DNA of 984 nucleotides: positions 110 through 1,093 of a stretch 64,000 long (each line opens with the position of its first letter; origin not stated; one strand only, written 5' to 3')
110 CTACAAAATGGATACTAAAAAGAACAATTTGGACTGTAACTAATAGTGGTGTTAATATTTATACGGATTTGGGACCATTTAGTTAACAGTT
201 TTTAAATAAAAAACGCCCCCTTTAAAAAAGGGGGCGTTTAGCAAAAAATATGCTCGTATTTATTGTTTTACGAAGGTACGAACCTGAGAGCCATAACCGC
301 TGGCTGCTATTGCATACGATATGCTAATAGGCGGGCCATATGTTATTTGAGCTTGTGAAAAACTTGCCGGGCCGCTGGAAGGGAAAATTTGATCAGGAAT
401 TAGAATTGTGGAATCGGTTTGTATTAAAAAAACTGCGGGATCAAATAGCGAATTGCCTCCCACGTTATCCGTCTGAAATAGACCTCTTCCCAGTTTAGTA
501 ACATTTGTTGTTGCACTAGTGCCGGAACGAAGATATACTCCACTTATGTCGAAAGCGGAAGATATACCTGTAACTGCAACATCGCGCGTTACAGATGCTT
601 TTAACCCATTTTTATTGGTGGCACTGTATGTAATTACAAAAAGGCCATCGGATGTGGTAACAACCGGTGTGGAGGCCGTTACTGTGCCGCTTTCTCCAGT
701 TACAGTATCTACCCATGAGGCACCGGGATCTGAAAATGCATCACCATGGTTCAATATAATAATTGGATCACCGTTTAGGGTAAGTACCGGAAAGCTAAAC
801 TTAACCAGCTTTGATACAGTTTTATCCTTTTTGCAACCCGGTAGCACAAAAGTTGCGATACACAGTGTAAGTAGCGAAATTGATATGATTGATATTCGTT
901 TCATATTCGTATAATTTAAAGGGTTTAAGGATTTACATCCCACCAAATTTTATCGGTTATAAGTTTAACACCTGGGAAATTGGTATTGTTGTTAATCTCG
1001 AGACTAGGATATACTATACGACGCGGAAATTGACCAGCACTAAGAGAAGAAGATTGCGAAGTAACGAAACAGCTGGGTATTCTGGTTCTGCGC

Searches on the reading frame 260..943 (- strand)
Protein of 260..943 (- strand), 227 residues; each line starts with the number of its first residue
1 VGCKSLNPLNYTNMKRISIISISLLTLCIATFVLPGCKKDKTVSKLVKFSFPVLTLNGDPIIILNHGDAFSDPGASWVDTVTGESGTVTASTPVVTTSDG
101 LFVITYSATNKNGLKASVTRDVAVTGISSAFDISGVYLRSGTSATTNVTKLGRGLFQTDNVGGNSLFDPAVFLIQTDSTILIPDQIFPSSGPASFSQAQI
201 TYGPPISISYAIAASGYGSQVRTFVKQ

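Call 65: search_protein_families(library=pfam, proteins=[window:260-943:-], max_evalue=0.00001)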
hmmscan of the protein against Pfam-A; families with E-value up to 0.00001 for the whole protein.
window:260-943:- (227 aa): 1 family
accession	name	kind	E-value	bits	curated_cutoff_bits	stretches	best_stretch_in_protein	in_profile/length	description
PF16403.11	Bact_surface_Ig-like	-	8.8e-13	48.5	27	1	54-124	1-71/71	Bacterial surface protein, Ig-like domain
